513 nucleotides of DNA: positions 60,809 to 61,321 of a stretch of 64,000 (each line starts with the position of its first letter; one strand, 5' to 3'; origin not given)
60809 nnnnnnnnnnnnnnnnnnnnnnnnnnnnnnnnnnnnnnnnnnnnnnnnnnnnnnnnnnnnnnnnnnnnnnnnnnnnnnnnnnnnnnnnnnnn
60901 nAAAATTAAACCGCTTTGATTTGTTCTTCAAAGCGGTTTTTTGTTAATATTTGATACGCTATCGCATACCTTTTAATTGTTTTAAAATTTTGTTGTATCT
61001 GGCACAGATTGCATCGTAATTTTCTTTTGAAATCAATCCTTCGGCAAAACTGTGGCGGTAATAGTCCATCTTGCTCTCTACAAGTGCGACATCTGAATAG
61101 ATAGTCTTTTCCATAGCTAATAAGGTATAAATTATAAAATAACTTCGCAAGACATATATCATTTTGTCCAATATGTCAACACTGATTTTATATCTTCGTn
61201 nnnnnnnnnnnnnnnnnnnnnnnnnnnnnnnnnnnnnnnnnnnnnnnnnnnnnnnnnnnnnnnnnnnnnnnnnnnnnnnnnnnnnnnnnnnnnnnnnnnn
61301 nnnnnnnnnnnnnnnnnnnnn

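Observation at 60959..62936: Four-gene operon beside gyrA: unannotated 59 aa ORF overlapping a zeta-toxin-like P-loop kinase, then a Cys/His/Asp transglutaminase-like protein, then a 70 aa ORF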

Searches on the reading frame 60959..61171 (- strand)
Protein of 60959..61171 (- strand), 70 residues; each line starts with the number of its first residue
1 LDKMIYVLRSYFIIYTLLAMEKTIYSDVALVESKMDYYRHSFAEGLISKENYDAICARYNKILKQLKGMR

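Call 3: search_protein_families(library=pfam, proteins=[window:60959-61171:-], max_evalue=1)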
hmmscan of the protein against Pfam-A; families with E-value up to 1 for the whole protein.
window:60959-61171:- (70 aa): 1 family
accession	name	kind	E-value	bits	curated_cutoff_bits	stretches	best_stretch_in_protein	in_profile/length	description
PF02321.23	OEP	-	0.021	15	22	1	7-66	109-168/187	Outer membrane efflux protein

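Call 4: search_protein_families(library=ncbifam, proteins=[window:60959-61171:-], max_evalue=1)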
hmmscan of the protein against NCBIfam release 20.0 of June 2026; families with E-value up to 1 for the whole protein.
window:60959-61171:- (70 aa): 0 families

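Call 5: search_protein_families(library=padloc, proteins=[window:60959-61171:-], max_evalue=1)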
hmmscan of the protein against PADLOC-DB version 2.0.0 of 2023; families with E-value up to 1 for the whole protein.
window:60959-61171:- (70 aa): 0 families

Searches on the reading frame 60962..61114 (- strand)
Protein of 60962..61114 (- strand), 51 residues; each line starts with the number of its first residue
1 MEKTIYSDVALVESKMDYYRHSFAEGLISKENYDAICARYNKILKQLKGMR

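Call 88: search_protein_families(library=pfam, proteins=[window:60962-61114:-], max_evalue=10)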
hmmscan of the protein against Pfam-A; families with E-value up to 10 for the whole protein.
seq(51 aa): 0 families

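Call 89: search_protein_families(library=phrogs, proteins=[window:60962-61114:-], max_evalue=0.1)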
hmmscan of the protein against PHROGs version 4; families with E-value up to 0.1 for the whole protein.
seq(51 aa): 0 families
